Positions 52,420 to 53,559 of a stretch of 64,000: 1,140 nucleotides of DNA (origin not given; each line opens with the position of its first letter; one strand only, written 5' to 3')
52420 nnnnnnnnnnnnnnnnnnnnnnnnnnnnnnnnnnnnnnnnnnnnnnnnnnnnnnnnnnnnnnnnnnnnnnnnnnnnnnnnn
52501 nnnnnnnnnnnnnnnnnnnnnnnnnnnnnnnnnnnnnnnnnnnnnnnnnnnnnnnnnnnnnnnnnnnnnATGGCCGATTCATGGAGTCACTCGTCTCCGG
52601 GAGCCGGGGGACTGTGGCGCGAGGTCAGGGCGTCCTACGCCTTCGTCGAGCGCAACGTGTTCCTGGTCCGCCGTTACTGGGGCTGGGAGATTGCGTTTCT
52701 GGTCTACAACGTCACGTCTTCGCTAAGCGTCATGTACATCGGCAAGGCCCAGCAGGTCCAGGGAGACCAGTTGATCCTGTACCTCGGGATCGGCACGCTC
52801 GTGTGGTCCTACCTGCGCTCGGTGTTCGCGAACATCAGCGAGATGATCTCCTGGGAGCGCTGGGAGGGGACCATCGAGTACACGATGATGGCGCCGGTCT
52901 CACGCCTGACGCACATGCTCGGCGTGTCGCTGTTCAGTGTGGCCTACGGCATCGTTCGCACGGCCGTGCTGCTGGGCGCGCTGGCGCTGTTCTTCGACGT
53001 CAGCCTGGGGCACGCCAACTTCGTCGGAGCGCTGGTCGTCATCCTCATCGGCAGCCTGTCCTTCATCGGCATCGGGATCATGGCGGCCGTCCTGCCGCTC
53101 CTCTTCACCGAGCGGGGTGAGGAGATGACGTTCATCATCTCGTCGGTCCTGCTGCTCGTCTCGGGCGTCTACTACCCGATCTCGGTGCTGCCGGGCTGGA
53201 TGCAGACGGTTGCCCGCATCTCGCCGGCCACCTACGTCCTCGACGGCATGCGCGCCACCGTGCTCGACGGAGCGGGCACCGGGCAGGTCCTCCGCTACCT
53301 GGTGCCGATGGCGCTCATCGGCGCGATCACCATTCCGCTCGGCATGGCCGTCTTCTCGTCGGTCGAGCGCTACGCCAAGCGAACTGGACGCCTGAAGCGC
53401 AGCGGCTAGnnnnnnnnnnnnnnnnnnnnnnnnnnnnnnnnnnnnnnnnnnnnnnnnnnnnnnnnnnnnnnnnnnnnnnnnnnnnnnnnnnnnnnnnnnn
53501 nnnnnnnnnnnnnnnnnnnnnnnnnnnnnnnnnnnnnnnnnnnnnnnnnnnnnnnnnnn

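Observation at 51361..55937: Leader-controlled ABC-2 exporter, three tandem RimJ/RimL-type GNATs and an orphan membrane protein: an unassigned cassette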

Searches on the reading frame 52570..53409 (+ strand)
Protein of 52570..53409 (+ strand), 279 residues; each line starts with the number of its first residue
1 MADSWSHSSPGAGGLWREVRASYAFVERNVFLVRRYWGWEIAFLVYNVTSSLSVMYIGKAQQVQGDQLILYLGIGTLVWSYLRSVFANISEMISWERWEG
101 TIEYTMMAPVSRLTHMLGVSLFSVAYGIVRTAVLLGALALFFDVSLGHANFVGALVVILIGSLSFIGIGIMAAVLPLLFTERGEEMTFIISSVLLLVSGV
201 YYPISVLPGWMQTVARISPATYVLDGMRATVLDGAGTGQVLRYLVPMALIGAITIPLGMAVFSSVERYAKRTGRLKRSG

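Call 4: search_protein_families(library=pfam, proteins=[window:52570-53409:+], max_evalue=0.01)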
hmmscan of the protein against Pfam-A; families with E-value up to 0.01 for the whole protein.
window:52570-53409:+ (279 aa): 3 families
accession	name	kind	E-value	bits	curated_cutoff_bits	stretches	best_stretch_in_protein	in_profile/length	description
PF01061.29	ABC2_membrane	-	1.3e-15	57.9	26.9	1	62-231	51-210/211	ABC-2 type transporter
PF12698.13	ABC2_membrane_3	-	4.9e-13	49.3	31.6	1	76-258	167-345/347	ABC-2 family transporter protein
PF12730.13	ABC2_membrane_4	-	0.00032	21.2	27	1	41-197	20-174/179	ABC-2 family transporter protein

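Call 7: search_protein_families(library=ncbifam, proteins=[window:52570-53409:+], max_evalue=0.01)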
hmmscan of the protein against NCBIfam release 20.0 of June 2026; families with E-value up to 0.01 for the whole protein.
window:52570-53409:+ (279 aa): 7 families
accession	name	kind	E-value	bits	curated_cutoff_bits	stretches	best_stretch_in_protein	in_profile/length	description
TIGR01247.1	drrB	subfamily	3.8e-15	56.2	223.05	1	67-257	45-231/236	daunorubicin resistance ABC transporter membrane protein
NF011648.0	PRK15066.1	subfamily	1.5e-12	47.6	225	1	60-247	51-235/257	ABC transporter permease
TIGR00025.1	Mtu_efflux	paralog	1.6e-10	40.9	146.9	1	77-263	48-226/238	ABC transporter efflux protein, DrrB family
TIGR03062.1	pip_yhgE_Cterm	subfamily_domain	3e-07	30.3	102.2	1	115-263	62-204/208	YhgE/Pip family protein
NF033858.1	ABC2_perm_RbbA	equivalog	2.3e-05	22.5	1050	1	94-262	737-904/909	ribosome-associated ATPase/putative transporter RbbA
TIGR01248.1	drrC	subfamily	0.0001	22.5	165.65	1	93-229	12-147/152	daunorubicin resistance protein C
NF050053.1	CapPschTportKpsM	equivalog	0.00084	19.4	300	1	64-253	56-239/257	capsule polysaccharide transporter KpsM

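Call 15: find_homologous_proteins(query=window:52570-53409:+, max_evalue=1e-10)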
Query window:52570-53409:+ (279 aa): 7985 proteins with E <= 1e-10 among 8000 candidates; the best 120 are listed.
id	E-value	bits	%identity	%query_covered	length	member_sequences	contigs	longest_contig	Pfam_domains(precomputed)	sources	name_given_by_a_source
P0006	1.5e-173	594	100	100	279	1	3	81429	PF01061.30,PF12698.14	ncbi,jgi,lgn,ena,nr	ncbi:MAG TPA: ABC transporter permease [Thermomicrobiaceae bacterium]|nr:ABC transporter permease [T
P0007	1.7e-163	561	93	100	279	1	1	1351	PF01061.30,PF12698.14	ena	-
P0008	1.3e-144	499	85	100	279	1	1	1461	PF01061.30,PF12698.14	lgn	-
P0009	7.5e-144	496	85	96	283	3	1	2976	PF01061.30,PF12698.14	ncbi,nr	ncbi:MAG: ABC transporter permease [Thermomicrobiaceae bacterium]|nr:ABC transporter permease [Therm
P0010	2.5e-141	488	82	98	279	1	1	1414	PF01061.30,PF12698.14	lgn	-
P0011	6.8e-139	480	81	98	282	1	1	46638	PF01061.30,PF12698.14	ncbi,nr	ncbi:MAG: ABC transporter permease [Sphaerobacter sp.]|nr:ABC transporter permease [Sphaerobacter sp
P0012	3.6e-137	475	84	95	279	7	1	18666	PF01061.30,PF12698.14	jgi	-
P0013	9.6e-137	473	78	99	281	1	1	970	PF01061.30,PF12698.14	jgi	-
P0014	1.6e-136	472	79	97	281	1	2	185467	PF01061.30,PF12698.14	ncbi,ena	-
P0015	2.1e-136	472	80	100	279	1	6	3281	PF01061.30,PF12698.14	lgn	-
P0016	3.4e-136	471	79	97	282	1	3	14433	PF01061.30,PF12698.14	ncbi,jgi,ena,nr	ncbi:MAG TPA: ABC transporter permease [Nitrolancea sp.]|nr:ABC transporter permease [Nitrolancea sp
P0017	3.4e-136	471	80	96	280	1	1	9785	PF01061.30,PF12698.14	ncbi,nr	ncbi:MAG TPA: ABC transporter permease [Thermomicrobiaceae bacterium]|nr:ABC transporter permease [T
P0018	4.8e-136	471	77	99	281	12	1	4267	PF01061.30,PF12698.14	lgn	-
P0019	7.5e-136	470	79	97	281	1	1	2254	PF01061.30,PF12698.14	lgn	-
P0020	8.4e-136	470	79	97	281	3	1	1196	PF01061.30,PF12698.14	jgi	jgi:ABC-2 type transport system permease protein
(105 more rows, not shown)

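Call 17: find_related_loci(query=A1, collection=genome_contigs, flank=8000)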
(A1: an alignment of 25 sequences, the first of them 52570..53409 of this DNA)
Query A1 (279 aa) in genome_contigs; peptide patterns used: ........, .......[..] (x = any residue, [..] = any of these).
599 stretches matched a pattern (row limit reached: there are more); 598 encode a relative of the query (tblastn E <= 1e-3); the best 80 are kept; 80 distinct loci.
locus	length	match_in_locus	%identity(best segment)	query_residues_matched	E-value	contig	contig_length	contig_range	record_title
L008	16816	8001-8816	79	8-279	3e-143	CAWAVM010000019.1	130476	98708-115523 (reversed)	MAG: uncultured Chloroflexia bacterium isolate MFD05684.bin.1.182 genome assembly, contig: contig_58018, whole genome sh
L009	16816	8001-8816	79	8-279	3e-142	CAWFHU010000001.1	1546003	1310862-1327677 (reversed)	MAG: uncultured Chloroflexia bacterium isolate MFD02416.bin.2.190 genome assembly, contig: contig_11569, whole genome sh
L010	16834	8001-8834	77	2-279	3e-141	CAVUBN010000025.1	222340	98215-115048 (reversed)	MAG: uncultured Chloroflexia bacterium isolate MFD05684.bin.2.170 genome assembly, contig: contig_88751, whole genome sh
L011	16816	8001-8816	76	8-279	2e-140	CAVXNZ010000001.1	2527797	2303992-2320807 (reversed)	MAG: uncultured Chloroflexia bacterium isolate MFD01721.bin.1.126 genome assembly, contig: contig_14170, whole genome sh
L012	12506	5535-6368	72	3-279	4e-136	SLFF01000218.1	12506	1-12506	MAG: Thermomicrobiaceae bacterium isolate CSSed162cmB_603 CSSed16-2cmB-16572, whole genome shotgun sequence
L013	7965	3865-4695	70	7-279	9e-127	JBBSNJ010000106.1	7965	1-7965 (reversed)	MAG: Thermomicrobiales bacterium isolate LS5_sbin.57 LS5_sbin.57_K_477406_L_7965_cov_15.0000, whole genome shotgun seque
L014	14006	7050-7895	68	2-279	2e-123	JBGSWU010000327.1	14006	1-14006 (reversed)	MAG: Thermomicrobiales bacterium isolate JTS-RE48 k141_10710681, whole genome shotgun sequence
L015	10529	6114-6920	69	11-279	2e-122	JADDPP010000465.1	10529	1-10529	MAG: Rubrobacter sp. isolate LC5_2 AB19_LC5_1567_length_10542_cov_73, whole genome shotgun sequence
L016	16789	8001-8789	69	17-279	7e-122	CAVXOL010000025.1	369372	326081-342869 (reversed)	MAG: uncultured Chloroflexia bacterium isolate MFD02840.bin.2.161 genome assembly, contig: contig_89011, whole genome sh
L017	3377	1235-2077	66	6-279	1e-124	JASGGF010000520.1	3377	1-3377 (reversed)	MAG: Thermomicrobiales bacterium isolate 5H213 JMF-2111-06-0005.hyb.bin.213_519, whole genome shotgun sequence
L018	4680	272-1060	69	17-279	4e-120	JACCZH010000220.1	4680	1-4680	MAG: Chloroflexia bacterium isolate MGR_bin225 SD2897-2912_k127_8032019, whole genome shotgun sequence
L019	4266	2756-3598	66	6-279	6e-120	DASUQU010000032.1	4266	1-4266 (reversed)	MAG TPA_asm: Thermomicrobiales bacterium isolate SMAG_U1689 k141_1844389, whole genome shotgun sequence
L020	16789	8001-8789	67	17-279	4e-118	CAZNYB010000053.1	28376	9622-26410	MAG TPA_asm: uncultured Thermomicrobiales bacterium isolate SRP334346_co1_182 genome assembly, contig: NODE_1603_length_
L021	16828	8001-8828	66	10-279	3e-118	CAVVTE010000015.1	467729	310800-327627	MAG: uncultured Chloroflexia bacterium isolate MFD02840.bin.2.158 genome assembly, contig: contig_26758, whole genome sh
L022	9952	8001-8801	69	14-279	7e-118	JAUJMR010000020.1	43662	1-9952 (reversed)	MAG: Chloroflexia bacterium isolate YX1bin4 opera_contig_697, whole genome shotgun sequence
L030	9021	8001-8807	60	17-279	4e-107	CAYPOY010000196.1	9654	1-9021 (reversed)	MAG TPA_asm: uncultured Anaerolineales bacterium isolate SRP214966_co5_314 genome assembly, contig: NODE_7092_length_965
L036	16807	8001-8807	61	17-279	2e-104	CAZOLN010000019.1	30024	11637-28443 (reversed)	MAG TPA_asm: uncultured Anaerolineales bacterium isolate binchicken_co6_399 genome assembly, contig: NODE_1196_length_30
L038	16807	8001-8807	59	17-279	1e-103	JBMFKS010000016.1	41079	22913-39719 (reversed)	MAG: Anaerolineae bacterium isolate KM4336-29 NODE_16_length_41079_cov_7.023438, whole genome shotgun sequence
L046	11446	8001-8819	57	17-279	3e-100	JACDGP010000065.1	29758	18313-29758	MAG: Herpetosiphonaceae bacterium isolate MGR_bin415 SD2908_NODE_569_length_29758_cov_1.535588, whole genome shotgun seq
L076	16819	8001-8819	52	14-279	2e-93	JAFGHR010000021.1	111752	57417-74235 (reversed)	MAG: Anaerolineae bacterium isolate Zod_Metabat.151 k87_3204355, whole genome shotgun sequence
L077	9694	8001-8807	55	18-279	2e-93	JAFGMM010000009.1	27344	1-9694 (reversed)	MAG: Anaerolineae bacterium isolate Zod_Metabat.474 k87_262643, whole genome shotgun sequence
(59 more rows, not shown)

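Call 19: find_related_loci(query=window:52570-53409:+, collection=metagenome_contigs, flank=6000)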
Query window:52570-53409:+ (279 aa) in metagenome_contigs; peptide patterns used: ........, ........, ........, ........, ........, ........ (x = any residue, [..] = any of these).
531 stretches matched a pattern; 344 encode a relative of the query (tblastn E <= 1e-3); the best 80 are kept; 80 distinct loci.
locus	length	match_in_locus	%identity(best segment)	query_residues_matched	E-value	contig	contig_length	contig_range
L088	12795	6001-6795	85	15-279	1e-144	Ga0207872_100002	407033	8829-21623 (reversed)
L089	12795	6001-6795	83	15-279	2e-143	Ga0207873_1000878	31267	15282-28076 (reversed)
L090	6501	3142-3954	79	10-279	1e-137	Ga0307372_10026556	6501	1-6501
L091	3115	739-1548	78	10-279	9e-143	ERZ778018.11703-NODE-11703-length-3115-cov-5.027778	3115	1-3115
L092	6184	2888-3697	77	10-279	2e-136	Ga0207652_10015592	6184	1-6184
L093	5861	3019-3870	71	1-279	9e-129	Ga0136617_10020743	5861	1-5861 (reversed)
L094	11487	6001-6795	72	15-279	2e-127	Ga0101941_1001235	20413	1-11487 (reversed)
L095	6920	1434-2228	72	15-279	2e-127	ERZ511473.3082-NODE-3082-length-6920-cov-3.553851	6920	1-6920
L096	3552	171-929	77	28-279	8e-131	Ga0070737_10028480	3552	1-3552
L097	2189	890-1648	77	28-279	3e-135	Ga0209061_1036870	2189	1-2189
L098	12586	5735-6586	70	1-279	3e-126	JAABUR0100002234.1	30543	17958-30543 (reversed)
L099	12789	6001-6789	71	17-279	1e-125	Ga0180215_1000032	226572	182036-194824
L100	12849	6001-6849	69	7-279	3e-123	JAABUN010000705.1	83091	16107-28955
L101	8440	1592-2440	69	7-279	3e-123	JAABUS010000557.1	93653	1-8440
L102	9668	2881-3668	89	17-279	6e-123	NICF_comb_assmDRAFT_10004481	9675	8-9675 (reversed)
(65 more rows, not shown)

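Call 28: search_protein_families(library=pfam, proteins=[L038:6903-7835:+, L036:6945-7874:+, L046:4174-5109:+, L046:5125-5715:+, L046:5718-6281:+, L046:6305-6859:+, L046:6846-7391:+, L046:7410-7964:+, L046:9286-10203:+], max_evalue=0.01)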
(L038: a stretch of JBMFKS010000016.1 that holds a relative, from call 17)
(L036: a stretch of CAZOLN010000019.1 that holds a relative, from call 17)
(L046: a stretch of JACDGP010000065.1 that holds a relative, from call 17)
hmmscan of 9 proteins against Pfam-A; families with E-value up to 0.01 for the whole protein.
L038:6903-7835:+ (310 aa): 4 families
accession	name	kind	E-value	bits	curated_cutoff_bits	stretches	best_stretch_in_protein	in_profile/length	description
PF00583.31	Acetyltransf_1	-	4.1e-14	53.3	20.7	1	68-155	29-116/116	Acetyltransferase (GNAT) family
PF13508.13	Acetyltransf_7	-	1.5e-11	44.9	27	1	74-157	5-84/84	Acetyltransferase (GNAT) domain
PF13673.13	Acetyltransf_10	-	3.2e-10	40.5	23.6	1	74-156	33-108/128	Acetyltransferase (GNAT) domain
PF14542.12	Acetyltransf_CG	-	0.00089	19.8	30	1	81-136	9-59/80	GCN5-related N-acetyl-transferase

L036:6945-7874:+ (309 aa): 6 families
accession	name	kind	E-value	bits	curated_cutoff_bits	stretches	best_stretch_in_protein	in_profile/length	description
PF00583.31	Acetyltransf_1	-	2.8e-17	63.5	20.7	1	60-155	19-116/116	Acetyltransferase (GNAT) family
PF13508.13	Acetyltransf_7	-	2.8e-16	60.1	27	1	72-157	3-84/84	Acetyltransferase (GNAT) domain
PF13673.13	Acetyltransf_10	-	8.9e-13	48.8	23.6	1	72-157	31-109/128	Acetyltransferase (GNAT) domain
PF14542.12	Acetyltransf_CG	-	0.00031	21.3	30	1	81-138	9-61/80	GCN5-related N-acetyl-transferase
PF13527.13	Acetyltransf_9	-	0.0029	18.1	25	1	101-157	72-126/127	Acetyltransferase (GNAT) domain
PF08445.16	FR47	-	0.0042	17.5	22.1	1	104-156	24-78/86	FR47-like protein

L046:4174-5109:+ (311 aa): 5 families
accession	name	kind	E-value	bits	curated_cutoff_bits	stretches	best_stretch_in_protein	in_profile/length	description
PF03193.22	RsgA_GTPase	-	9.9e-49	165.9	30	1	63-244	1-174/174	RsgA GTPase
PF16745.11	RsgA_N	-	1.5e-11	44.3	27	1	4-60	1-54/54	RsgA N-terminal domain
PF01926.29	MMR_HSR1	-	0.0053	17.3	21.9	0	176-238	3-57/113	50S ribosome-binding GTPase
PF00071.28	Ras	-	0.0077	16.3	21.6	0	91-141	73-125/162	Ras family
PF20703.3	nSTAND1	-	0.0079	16.3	27.1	0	166-191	27-52/379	Novel STAND NTPase 1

L046:5125-5715:+ (196 aa): 4 families
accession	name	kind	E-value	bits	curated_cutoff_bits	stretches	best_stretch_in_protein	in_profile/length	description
PF13302.13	Acetyltransf_3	-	3.2e-21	76.9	25.4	1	14-153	1-138/138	Acetyltransferase (GNAT) domain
PF00583.31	Acetyltransf_1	-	2.1e-08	34.9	20.7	1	51-152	15-116/116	Acetyltransferase (GNAT) family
PF13420.13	Acetyltransf_4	-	6.7e-05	23.4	24.3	1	20-173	4-155/155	Acetyltransferase (GNAT) domain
PF13523.12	Acetyltransf_8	-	0.0063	16.6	27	0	23-157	4-142/145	Acetyltransferase (GNAT) domain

L046:5718-6281:+ (187 aa): 5 families
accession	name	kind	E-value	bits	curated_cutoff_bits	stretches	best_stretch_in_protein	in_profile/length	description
PF13302.13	Acetyltransf_3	-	2e-18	67.9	25.4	1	7-145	2-138/138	Acetyltransferase (GNAT) domain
PF00583.31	Acetyltransf_1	-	5e-12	46.6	20.7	1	51-144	27-116/116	Acetyltransferase (GNAT) family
PF13420.13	Acetyltransf_4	-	1.9e-09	38.2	24.3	1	9-163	1-153/155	Acetyltransferase (GNAT) domain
PF13523.12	Acetyltransf_8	-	5.7e-06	26.5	27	1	95-149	88-142/145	Acetyltransferase (GNAT) domain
PF13508.13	Acetyltransf_7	-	0.003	18.3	27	1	66-146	9-84/84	Acetyltransferase (GNAT) domain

L046:6305-6859:+ (184 aa): 4 families
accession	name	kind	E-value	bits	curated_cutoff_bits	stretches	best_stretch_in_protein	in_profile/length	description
PF13302.13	Acetyltransf_3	-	5.4e-21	76.2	25.4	1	9-143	4-138/138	Acetyltransferase (GNAT) domain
PF00583.31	Acetyltransf_1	-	3.3e-13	50.4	20.7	1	36-142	15-116/116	Acetyltransferase (GNAT) family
PF13523.12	Acetyltransf_8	-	1e-05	25.6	27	1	77-146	72-141/145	Acetyltransferase (GNAT) domain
PF13508.13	Acetyltransf_7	-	9.1e-05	23.2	27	1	62-144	6-84/84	Acetyltransferase (GNAT) domain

L046:6846-7391:+ (181 aa): 5 families
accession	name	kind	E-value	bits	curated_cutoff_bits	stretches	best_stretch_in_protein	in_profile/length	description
PF13302.13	Acetyltransf_3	-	5.4e-19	69.7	25.4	1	7-145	2-138/138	Acetyltransferase (GNAT) domain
PF00583.31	Acetyltransf_1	-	1e-15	58.5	20.7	1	28-144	3-116/116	Acetyltransferase (GNAT) family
PF13420.13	Acetyltransf_4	-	3.1e-10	40.7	24.3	1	9-162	1-152/155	Acetyltransferase (GNAT) domain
PF13523.12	Acetyltransf_8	-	2.2e-06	27.8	27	1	37-148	22-141/145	Acetyltransferase (GNAT) domain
PF13508.13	Acetyltransf_7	-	4.4e-06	27.4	27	1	63-146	6-84/84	Acetyltransferase (GNAT) domain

L046:7410-7964:+ (184 aa): 5 families
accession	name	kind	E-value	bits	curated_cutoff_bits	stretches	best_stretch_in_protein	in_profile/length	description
PF13302.13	Acetyltransf_3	-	1e-17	65.6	25.4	1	6-145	1-137/138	Acetyltransferase (GNAT) domain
PF00583.31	Acetyltransf_1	-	4.5e-13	49.9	20.7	1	36-145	14-116/116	Acetyltransferase (GNAT) family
PF13508.13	Acetyltransf_7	-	3.2e-05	24.7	27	1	62-146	6-83/84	Acetyltransferase (GNAT) domain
PF13523.12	Acetyltransf_8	-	5.7e-05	23.2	27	1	53-150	37-142/145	Acetyltransferase (GNAT) domain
PF13420.13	Acetyltransf_4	-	7.3e-05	23.3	24.3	1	55-164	45-153/155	Acetyltransferase (GNAT) domain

L046:9286-10203:+ (305 aa): 1 family
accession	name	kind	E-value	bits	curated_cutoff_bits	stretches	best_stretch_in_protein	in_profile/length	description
PF04264.18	YceI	-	1e-24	88.1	23.7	1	125-297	1-150/150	YceI-like domain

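Call 34: search_solved_structures(query=window:52570-53409:+, max_evalue=0.01)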
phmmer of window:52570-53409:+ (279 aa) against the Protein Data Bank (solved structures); distinct sequences matched with E-value up to 0.01: 0.

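Call 42: search_solved_structures(query=A1, max_evalue=1)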
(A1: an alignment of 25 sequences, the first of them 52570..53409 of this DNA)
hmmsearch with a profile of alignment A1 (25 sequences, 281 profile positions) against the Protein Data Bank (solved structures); distinct sequences matched with E-value up to 1: 7.
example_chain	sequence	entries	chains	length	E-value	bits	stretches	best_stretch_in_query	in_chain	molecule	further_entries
9ju6_A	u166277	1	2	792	0.2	14.4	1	91-252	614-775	ABC transporter G family member 23-like Protein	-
8z01_A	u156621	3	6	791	0.2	14.3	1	91-252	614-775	ABC transporter G family member 23-like Protein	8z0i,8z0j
8yzp_A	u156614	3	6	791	0.2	14.3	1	91-252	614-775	ABC transporter G family member 23-like Protein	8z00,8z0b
7f1m_A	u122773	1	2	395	0.26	14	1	116-184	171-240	Nucleoprotein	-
5xsq_A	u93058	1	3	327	0.53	13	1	116-184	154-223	Nucleoprotein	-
5f5m_A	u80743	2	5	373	0.64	12.7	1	116-184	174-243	Nucleoprotein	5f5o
9fvd_B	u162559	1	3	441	0.86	12.3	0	116-184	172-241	Nucleoprotein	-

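Call 52: predict_structure(alignment_id=A1)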
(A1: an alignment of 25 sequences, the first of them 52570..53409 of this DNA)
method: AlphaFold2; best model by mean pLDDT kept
length: 279 residues; sequences in the alignment: 25
mean_pLDDT: 75.3   pTM: 0.73
mean pLDDT of the five models: 75.3, 70.5, 70.0, 70.0, 68.1
residues with pLDDT >= 90: 23; 70-90: 188; 50-70: 44; < 50: 24
segments of 3 or more residues with pLDDT < 50: 1-11, 99-109
pLDDT, mean of each block of 10 residues (from residue 1): 37 64 72 75 79 74 67 81 76 60 43 73 85 86 82 91 87 77 74 68 76 82 89 87 91 89 81 61
secondary structure, 60 per line:
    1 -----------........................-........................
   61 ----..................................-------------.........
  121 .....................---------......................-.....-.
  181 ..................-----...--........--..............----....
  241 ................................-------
elements in order: H12-35 H37-60 H65-98 H112-141 H151-172 H174-178 H180-198 H209-216 H219-232 H237-272
